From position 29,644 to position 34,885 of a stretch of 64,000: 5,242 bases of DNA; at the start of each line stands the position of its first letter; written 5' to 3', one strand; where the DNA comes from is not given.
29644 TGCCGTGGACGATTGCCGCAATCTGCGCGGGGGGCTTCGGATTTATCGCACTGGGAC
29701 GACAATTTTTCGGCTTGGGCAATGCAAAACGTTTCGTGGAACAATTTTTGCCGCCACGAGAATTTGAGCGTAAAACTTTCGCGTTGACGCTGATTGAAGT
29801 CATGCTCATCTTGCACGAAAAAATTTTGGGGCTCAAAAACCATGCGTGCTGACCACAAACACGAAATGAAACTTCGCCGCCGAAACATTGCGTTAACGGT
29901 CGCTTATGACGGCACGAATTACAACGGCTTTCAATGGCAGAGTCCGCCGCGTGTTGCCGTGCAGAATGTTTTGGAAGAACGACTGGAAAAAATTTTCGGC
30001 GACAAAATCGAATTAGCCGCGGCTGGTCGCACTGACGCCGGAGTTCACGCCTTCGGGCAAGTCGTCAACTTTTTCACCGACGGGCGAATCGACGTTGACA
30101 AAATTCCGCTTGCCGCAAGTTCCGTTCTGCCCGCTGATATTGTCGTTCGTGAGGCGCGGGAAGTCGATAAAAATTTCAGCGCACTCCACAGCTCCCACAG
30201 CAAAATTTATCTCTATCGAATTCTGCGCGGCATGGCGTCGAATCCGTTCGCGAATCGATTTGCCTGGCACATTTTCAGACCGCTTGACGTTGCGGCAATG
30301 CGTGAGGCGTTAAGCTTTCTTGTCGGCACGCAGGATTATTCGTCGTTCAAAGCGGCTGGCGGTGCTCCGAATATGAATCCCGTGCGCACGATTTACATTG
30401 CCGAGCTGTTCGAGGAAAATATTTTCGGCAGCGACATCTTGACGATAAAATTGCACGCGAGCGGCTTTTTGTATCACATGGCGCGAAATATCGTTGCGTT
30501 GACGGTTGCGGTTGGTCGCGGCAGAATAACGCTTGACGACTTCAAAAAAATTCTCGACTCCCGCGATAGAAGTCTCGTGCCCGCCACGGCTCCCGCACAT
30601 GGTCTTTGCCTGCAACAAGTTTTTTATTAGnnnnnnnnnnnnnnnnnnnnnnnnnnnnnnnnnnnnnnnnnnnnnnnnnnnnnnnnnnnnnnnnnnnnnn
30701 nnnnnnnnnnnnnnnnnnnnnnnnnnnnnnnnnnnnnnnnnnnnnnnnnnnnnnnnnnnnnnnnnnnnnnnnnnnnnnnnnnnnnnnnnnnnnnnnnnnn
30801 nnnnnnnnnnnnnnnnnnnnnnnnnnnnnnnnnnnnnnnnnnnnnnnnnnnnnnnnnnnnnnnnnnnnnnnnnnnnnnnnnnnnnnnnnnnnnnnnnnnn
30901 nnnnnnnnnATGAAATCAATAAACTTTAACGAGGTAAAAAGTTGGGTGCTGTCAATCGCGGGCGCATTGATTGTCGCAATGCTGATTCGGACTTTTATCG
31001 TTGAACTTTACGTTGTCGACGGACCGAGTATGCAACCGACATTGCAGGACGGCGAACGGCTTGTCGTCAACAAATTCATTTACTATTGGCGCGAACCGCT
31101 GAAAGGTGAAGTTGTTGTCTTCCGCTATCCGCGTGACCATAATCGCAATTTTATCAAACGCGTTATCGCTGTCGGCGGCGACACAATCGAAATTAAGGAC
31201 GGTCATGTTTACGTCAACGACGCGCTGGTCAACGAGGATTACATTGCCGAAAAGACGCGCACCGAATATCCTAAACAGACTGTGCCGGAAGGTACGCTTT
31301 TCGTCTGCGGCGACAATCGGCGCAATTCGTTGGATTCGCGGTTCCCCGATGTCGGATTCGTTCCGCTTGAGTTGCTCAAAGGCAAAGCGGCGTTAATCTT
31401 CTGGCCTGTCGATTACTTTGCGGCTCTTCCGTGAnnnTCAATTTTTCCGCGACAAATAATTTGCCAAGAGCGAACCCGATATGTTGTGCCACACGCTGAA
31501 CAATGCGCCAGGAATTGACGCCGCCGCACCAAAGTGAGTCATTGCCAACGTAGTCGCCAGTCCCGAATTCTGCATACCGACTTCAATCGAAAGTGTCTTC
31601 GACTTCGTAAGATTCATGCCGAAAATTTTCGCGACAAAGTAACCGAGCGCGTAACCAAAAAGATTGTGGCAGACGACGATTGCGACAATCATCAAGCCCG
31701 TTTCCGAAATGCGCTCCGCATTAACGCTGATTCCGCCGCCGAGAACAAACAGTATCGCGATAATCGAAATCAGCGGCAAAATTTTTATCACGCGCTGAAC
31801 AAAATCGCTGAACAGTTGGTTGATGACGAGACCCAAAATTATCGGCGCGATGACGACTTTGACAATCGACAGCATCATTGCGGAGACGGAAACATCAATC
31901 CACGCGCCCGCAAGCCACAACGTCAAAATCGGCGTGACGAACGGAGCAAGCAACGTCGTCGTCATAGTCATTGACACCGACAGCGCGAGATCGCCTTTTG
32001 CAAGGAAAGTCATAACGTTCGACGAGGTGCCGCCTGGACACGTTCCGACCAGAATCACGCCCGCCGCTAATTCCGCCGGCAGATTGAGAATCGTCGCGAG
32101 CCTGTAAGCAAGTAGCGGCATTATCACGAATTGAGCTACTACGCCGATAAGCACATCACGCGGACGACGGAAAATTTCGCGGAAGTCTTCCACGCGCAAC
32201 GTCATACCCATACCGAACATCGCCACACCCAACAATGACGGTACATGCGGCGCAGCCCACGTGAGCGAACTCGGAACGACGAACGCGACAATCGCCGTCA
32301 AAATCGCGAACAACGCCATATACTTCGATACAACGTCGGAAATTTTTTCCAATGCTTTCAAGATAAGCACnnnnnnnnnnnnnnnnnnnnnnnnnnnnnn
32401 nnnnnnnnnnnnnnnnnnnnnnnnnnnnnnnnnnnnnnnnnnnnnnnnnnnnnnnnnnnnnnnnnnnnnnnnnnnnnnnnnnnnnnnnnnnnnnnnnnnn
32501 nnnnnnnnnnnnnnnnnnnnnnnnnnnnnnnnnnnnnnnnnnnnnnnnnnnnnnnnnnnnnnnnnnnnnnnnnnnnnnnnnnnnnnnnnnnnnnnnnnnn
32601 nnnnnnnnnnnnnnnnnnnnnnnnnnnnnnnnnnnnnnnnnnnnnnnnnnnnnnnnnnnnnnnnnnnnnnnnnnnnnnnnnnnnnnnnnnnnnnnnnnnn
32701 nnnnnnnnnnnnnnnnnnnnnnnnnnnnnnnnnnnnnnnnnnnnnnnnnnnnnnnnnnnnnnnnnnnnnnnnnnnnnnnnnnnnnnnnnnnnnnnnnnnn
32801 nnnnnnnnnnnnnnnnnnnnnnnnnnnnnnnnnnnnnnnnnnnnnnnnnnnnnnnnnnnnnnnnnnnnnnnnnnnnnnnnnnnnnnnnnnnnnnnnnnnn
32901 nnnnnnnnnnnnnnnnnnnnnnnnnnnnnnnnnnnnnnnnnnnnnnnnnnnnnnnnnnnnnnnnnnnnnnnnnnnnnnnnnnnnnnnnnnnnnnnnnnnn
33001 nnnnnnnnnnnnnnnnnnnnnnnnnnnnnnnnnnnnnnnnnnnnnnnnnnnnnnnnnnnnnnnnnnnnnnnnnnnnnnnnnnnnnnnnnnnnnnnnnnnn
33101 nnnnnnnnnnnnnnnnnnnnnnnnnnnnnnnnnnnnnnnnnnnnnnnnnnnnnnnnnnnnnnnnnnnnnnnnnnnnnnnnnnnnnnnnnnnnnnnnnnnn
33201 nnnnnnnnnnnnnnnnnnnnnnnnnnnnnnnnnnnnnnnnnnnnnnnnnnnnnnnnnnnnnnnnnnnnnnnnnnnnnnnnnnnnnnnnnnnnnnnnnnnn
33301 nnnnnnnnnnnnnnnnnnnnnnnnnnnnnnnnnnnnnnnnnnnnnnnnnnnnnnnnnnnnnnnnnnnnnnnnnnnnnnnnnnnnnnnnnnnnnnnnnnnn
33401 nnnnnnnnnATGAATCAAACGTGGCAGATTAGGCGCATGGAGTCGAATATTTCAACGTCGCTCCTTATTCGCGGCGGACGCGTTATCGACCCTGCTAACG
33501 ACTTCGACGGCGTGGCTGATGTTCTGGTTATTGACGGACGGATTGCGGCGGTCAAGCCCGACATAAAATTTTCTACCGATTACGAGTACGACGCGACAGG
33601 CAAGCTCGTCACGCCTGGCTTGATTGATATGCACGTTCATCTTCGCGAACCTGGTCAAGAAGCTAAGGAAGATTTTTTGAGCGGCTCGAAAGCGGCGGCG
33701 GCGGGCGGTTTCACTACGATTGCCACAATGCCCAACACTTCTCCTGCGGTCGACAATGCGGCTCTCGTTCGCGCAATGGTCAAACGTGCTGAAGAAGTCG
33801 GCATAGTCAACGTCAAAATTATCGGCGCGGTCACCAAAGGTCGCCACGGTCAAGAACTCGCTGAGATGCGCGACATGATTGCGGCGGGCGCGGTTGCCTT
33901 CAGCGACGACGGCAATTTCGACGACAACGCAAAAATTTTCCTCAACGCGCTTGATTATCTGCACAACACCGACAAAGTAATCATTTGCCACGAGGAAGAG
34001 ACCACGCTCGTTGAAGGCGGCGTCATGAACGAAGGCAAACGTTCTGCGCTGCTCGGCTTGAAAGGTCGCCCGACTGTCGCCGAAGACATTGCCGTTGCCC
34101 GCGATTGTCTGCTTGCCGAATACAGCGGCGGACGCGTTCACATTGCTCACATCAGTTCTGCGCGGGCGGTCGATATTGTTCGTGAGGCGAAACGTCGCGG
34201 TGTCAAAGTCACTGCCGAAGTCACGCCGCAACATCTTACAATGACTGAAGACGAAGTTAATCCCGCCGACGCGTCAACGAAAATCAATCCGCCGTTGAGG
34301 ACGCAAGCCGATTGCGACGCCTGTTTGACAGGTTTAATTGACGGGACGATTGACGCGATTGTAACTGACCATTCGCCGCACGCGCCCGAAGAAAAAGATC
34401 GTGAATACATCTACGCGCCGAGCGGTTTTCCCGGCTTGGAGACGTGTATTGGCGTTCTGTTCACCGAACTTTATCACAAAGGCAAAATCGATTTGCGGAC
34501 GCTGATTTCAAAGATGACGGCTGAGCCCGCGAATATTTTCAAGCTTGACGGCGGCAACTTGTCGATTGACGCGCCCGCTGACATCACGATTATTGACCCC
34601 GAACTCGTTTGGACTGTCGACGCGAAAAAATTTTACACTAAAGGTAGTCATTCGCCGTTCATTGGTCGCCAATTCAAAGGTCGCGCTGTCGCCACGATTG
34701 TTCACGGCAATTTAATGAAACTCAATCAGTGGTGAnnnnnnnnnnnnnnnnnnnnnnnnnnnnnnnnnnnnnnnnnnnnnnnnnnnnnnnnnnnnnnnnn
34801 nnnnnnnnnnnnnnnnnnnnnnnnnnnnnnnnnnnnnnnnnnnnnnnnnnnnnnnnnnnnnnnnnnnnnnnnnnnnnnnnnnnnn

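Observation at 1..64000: Extreme over-representation of the octamer palindrome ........, HIP1- or uptake-sequence-like in density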

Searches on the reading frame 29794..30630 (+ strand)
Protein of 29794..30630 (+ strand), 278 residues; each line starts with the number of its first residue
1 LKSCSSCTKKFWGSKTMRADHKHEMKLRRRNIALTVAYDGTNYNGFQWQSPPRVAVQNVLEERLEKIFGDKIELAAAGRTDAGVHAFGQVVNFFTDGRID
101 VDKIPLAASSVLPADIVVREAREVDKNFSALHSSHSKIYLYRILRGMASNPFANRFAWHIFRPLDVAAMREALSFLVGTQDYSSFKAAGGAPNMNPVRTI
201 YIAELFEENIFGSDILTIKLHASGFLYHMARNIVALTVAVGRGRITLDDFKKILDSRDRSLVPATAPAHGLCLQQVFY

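Call 32: search_protein_families(library=pfam, proteins=[window:29794-30630:+], max_evalue=0.0001)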
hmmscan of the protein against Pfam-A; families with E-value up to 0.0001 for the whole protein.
window:29794-30630:+ (278 aa): 1 family
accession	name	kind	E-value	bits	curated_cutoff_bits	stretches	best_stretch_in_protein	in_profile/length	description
PF01416.25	PseudoU_synth_1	-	6.6e-37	126.7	23.3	2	176-278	5-107/108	tRNA pseudouridine synthase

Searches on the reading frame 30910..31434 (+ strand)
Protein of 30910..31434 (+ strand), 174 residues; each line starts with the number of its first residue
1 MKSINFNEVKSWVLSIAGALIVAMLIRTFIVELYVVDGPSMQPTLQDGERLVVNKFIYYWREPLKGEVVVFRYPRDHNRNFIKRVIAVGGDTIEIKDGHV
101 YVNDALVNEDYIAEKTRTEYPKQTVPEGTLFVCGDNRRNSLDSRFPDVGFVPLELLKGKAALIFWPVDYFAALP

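Call 34: search_protein_families(library=pfam, proteins=[window:30910-31434:+], max_evalue=0.0001)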
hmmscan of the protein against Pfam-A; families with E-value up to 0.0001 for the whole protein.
window:30910-31434:+ (174 aa): 1 family
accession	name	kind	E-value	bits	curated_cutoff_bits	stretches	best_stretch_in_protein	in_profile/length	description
PF10502.14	Peptidase_S26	-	5.3e-51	173.3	22.9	1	10-165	2-168/168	Signal peptidase, peptidase S26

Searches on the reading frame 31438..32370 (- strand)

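Call 34: search_protein_families(library=pfam, proteins=[window:31438-32370:-], max_evalue=0.0001)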
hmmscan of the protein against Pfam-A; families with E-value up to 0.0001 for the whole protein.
window:31438-32370:- (310 aa): 2 families
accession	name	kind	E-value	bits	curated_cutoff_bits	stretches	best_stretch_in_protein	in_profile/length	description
PF01758.21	SBF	-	9.2e-49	166.2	24.3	1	46-222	3-189/191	Sodium Bile acid symporter family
PF13593.11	SBF_like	-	1.4e-18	67.7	25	1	27-303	12-308/313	SBF-like CPA transporter family (DUF4137)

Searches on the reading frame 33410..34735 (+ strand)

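Call 34: search_protein_families(library=pfam, proteins=[window:33410-34735:+], max_evalue=0.0001)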
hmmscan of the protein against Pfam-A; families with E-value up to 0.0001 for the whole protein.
window:33410-34735:+ (441 aa): 3 families
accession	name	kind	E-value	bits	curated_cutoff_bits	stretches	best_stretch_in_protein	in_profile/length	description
PF01979.26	Amidohydro_1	-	1.3e-21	77.7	25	1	66-435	1-344/345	Amidohydrolase family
PF07969.17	Amidohydro_3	-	6.3e-15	56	29.7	2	358-434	405-469/472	Amidohydrolase family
PF12890.13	DHOase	-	1.3e-10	42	21.2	1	64-250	1-139/142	Dihydro-orotase-like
